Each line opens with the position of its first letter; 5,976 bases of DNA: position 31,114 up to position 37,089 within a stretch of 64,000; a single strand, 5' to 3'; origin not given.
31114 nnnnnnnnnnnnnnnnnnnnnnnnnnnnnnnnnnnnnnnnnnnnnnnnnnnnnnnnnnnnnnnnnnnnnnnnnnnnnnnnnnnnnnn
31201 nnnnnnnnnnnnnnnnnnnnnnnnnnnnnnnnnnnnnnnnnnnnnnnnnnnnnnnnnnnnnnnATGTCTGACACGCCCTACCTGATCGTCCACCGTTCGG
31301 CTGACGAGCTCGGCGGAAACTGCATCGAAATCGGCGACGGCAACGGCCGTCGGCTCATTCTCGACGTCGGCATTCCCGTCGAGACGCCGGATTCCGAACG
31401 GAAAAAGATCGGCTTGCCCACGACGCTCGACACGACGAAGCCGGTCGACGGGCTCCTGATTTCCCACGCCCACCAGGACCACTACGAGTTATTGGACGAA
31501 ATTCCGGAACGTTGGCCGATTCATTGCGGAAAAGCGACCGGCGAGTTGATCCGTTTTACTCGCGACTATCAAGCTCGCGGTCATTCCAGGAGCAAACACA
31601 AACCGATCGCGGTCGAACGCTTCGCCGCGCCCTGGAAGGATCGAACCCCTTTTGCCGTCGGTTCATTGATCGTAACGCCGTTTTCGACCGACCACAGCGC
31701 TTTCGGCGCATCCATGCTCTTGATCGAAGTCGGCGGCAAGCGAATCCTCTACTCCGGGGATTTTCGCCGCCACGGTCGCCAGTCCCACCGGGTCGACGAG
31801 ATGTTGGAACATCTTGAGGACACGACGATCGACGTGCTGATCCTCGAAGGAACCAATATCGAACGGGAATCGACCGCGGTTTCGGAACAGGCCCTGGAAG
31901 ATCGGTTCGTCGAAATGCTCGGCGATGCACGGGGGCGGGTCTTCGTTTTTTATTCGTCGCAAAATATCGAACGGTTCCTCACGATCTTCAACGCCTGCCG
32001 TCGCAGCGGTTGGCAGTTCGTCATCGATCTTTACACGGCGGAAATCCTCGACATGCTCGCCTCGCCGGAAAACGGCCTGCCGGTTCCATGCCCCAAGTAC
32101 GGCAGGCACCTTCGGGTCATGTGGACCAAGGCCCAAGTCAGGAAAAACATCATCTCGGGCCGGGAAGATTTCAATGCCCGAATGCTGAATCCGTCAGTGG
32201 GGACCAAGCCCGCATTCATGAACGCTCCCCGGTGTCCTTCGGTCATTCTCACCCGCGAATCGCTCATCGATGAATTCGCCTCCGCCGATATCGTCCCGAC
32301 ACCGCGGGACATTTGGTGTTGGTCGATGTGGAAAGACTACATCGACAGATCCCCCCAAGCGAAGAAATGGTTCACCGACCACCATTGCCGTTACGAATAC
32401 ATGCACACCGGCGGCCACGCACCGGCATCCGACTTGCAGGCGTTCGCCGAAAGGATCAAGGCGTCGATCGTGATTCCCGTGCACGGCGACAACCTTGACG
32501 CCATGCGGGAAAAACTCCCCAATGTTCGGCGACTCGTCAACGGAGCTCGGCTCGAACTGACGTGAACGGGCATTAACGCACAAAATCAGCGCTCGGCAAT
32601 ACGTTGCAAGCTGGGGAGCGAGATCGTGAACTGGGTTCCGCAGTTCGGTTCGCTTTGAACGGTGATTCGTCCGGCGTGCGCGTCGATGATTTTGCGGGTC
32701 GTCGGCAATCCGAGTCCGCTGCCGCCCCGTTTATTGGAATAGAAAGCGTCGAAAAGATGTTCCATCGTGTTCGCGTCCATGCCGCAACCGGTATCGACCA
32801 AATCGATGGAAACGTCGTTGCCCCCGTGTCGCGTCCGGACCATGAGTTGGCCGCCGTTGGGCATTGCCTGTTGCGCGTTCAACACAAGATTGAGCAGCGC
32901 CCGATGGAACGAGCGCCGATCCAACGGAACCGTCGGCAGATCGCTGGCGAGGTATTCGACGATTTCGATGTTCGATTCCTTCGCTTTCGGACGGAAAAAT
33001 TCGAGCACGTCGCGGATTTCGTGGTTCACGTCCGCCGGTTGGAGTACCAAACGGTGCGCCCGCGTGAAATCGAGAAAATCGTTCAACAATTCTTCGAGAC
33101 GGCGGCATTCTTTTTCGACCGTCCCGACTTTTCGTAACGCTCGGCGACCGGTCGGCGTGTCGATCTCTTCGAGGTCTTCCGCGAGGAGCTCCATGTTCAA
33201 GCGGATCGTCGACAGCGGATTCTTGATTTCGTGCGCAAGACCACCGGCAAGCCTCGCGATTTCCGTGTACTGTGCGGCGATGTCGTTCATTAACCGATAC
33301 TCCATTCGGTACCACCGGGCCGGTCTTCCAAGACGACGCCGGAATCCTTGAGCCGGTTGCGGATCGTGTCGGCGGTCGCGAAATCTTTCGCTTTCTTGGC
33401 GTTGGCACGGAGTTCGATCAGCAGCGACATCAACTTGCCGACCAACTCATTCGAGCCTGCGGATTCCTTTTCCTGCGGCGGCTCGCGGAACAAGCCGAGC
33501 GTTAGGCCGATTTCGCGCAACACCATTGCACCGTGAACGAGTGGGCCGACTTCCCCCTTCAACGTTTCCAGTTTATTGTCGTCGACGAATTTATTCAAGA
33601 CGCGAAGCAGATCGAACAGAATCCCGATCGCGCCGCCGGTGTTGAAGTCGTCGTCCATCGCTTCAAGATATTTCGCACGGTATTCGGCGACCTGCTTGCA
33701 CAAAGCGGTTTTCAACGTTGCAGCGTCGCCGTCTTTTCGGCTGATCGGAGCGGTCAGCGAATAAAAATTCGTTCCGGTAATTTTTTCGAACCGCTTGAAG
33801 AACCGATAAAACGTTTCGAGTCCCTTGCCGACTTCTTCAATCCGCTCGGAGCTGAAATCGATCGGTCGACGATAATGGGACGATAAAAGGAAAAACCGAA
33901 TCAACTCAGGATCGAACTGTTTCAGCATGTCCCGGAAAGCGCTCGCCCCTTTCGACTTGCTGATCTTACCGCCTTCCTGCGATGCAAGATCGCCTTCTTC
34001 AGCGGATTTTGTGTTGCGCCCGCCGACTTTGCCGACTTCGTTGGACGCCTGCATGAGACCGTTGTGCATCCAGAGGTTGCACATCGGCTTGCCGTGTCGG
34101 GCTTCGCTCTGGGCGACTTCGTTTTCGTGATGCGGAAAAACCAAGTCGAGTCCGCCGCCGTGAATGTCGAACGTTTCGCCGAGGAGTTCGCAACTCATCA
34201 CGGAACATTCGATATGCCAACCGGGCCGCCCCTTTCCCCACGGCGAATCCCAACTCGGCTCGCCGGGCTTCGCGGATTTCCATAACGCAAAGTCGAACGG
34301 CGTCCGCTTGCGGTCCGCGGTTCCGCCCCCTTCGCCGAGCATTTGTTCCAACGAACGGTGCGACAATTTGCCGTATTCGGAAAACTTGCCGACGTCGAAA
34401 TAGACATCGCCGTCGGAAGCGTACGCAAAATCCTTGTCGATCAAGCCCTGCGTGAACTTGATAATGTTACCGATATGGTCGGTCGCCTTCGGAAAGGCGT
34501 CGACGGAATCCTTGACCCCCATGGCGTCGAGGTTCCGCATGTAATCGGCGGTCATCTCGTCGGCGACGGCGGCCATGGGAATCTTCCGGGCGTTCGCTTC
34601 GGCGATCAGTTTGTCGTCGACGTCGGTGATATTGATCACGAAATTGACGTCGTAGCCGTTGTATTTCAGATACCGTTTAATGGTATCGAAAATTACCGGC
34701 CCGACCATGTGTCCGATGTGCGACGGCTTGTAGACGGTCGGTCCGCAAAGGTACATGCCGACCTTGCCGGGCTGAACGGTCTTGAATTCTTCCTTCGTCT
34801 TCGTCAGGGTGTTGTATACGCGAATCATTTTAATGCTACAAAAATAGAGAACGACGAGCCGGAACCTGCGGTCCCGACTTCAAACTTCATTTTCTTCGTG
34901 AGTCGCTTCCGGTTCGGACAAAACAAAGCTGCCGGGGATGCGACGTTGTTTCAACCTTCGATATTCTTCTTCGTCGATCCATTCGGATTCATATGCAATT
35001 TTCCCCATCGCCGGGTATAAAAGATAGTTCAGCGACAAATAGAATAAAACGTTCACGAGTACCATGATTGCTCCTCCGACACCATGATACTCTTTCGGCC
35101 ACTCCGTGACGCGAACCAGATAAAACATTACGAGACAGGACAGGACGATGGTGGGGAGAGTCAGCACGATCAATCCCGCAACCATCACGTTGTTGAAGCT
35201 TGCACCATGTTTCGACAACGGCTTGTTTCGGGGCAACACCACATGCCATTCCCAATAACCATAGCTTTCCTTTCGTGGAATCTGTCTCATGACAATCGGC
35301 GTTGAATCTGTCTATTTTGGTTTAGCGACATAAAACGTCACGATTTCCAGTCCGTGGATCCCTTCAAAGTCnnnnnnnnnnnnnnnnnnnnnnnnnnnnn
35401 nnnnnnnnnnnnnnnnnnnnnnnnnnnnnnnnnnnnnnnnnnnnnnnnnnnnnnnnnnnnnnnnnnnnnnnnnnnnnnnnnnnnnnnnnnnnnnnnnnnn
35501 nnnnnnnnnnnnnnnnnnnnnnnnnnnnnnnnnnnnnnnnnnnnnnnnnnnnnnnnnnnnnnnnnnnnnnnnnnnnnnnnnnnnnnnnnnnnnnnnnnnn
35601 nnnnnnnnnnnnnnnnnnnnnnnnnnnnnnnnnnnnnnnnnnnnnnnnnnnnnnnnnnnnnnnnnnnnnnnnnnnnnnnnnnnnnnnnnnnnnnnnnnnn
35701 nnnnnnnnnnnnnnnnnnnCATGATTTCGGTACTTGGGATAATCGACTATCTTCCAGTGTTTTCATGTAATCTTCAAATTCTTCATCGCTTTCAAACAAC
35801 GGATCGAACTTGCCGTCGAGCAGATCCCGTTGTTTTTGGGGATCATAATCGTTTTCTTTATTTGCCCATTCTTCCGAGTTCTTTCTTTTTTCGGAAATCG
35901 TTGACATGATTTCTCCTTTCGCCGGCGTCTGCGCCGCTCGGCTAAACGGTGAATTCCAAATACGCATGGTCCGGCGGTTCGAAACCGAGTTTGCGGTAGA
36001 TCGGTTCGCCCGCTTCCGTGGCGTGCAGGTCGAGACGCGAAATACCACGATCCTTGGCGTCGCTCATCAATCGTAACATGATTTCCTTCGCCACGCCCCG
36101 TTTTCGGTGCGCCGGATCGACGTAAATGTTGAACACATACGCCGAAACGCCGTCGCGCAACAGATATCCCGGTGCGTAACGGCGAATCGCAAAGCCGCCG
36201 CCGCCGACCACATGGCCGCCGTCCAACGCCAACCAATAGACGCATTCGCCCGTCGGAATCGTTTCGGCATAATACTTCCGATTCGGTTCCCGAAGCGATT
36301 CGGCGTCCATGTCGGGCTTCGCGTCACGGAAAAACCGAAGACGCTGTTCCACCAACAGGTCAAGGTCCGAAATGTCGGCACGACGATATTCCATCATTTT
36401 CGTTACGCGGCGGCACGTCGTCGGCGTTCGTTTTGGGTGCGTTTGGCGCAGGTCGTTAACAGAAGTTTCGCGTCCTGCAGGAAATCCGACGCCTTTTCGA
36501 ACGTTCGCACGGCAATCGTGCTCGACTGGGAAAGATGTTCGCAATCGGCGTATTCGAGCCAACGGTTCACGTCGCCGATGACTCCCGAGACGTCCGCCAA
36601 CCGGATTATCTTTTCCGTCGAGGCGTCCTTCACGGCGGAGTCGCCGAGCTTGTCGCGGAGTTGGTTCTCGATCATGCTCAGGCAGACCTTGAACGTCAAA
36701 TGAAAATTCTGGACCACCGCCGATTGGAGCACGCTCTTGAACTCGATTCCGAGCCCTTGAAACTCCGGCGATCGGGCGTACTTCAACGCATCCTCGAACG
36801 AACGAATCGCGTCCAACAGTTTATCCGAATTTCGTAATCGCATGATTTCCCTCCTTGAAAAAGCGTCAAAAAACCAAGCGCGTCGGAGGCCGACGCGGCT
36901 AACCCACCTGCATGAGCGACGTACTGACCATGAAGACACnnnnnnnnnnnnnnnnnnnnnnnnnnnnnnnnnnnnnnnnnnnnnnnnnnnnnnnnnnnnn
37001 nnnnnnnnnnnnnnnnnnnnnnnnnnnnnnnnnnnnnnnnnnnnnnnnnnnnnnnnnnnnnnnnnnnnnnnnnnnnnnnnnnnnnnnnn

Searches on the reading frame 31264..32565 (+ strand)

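Call 27: search_protein_families(library=pfam, proteins=[window:31264-32565:+], max_evalue=0.0001)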
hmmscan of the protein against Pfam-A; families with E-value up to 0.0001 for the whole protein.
window:31264-32565:+ (433 aa): 4 families
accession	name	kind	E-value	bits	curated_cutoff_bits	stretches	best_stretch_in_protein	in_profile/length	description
PF12706.13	Lactamase_B_2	-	5.9e-14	52.6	27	1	52-204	21-172/200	Beta-lactamase superfamily domain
PF00753.33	Lactamase_B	-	3.8e-11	43.7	22.7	1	15-170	3-153/196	Metallo-beta-lactamase superfamily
PF07521.17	RMMBL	-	2.4e-05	24.7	21.6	1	375-418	6-52/63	Zn-dependent metallo-hydrolase RNA specificity domain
PF13483.12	Lactamase_B_3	-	7.9e-05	23.1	24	0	16-169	5-113/160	Beta-lactamase superfamily domain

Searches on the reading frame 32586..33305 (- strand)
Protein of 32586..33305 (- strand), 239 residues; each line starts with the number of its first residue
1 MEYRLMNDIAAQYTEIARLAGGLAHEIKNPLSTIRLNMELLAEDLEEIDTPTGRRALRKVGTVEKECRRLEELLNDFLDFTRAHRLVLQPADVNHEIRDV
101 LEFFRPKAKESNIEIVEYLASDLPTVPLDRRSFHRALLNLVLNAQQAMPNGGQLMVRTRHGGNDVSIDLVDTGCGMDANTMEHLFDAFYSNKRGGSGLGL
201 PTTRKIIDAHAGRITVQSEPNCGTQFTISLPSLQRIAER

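Call 27: search_protein_families(library=pfam, proteins=[window:32586-33305:-], max_evalue=0.0001)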
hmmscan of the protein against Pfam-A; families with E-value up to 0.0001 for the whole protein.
window:32586-33305:- (239 aa): 3 families
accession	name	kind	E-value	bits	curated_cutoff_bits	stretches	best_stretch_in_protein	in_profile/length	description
PF02518.31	HATPase_c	-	2.9e-24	86.1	26.4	1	129-232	2-109/111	Histidine kinase-, DNA gyrase B-, and HSP90-like ATPase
PF00512.31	HisKA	-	2e-13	50.6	26.9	1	18-83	4-63/66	His Kinase A (phospho-acceptor) domain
PF10090.15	HPTransfase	-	1.4e-05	25.2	22.9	1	131-173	30-72/123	Histidine phosphotransferase C-terminal domain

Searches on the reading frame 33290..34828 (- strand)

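Call 27: search_protein_families(library=pfam, proteins=[window:33290-34828:-], max_evalue=0.0001)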
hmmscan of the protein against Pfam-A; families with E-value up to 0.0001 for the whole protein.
window:33290-34828:- (512 aa): 5 families
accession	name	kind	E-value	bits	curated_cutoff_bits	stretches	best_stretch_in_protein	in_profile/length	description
PF01406.26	tRNA-synt_1e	-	2.3e-111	372.4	27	2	15-264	2-252/301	tRNA synthetases class I (C) catalytic domain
PF09190.17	DALR_2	-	4.8e-11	43.5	22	1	386-447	1-56/57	DALR domain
PF09334.17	tRNA-synt_1g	-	9.4e-11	41.5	20.1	1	34-145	12-123/391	tRNA synthetases class I (M)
PF23493.1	CysS_C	-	3.5e-05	24.2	23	1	471-509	12-50/51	Cysteinyl-tRNA ligase anticodon binding domain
PF00133.28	tRNA-synt_1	-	5.3e-05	22.6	22.7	0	28-65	30-67/414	tRNA synthetases class I (I, L, M and V)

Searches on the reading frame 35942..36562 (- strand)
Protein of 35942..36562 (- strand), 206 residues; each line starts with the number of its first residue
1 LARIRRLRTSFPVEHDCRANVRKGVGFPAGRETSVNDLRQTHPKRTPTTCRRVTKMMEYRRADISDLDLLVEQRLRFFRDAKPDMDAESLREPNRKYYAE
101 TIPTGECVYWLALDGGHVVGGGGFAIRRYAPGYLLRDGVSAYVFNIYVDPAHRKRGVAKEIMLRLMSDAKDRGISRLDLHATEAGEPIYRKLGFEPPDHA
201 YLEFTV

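Call 64: search_protein_families(library=pfam, proteins=[window:35942-36562:-], max_evalue=0.01)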
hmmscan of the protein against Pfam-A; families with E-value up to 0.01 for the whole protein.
window:35942-36562:- (206 aa): 6 families
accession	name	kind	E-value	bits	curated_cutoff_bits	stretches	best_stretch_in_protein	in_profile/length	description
PF00583.31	Acetyltransf_1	-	1.9e-14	54.4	20.7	1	84-194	11-116/116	Acetyltransferase (GNAT) family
PF13508.13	Acetyltransf_7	-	1.8e-12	47.9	27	1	107-196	3-84/84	Acetyltransferase (GNAT) domain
PF13673.13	Acetyltransf_10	-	7.5e-10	39.3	23.6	1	97-196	21-109/128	Acetyltransferase (GNAT) domain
PF13527.13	Acetyltransf_9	-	1e-09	38.9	25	1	58-196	1-126/127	Acetyltransferase (GNAT) domain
PF13480.13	Acetyltransf_6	-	1.9e-06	28.5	22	1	54-180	15-135/143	Acetyltransferase (GNAT) domain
PF14542.12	Acetyltransf_CG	-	0.0081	16.7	30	0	138-174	22-58/80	GCN5-related N-acetyl-transferase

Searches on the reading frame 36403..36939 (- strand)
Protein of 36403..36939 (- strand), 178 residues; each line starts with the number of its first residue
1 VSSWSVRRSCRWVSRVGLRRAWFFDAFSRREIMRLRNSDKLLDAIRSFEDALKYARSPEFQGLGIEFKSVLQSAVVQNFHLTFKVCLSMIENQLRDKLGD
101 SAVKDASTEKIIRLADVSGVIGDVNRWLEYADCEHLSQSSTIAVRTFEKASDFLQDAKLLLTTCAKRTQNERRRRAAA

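Call 64: search_protein_families(library=pfam, proteins=[window:36403-36939:-], max_evalue=0.01)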
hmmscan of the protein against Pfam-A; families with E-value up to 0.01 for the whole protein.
window:36403-36939:- (178 aa): 1 family
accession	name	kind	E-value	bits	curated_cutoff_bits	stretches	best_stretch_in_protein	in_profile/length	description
PF08780.16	NTase_sub_bind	-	7.1e-08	32.9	31.8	1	40-158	5-118/126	Nucleotidyltransferase substrate binding protein like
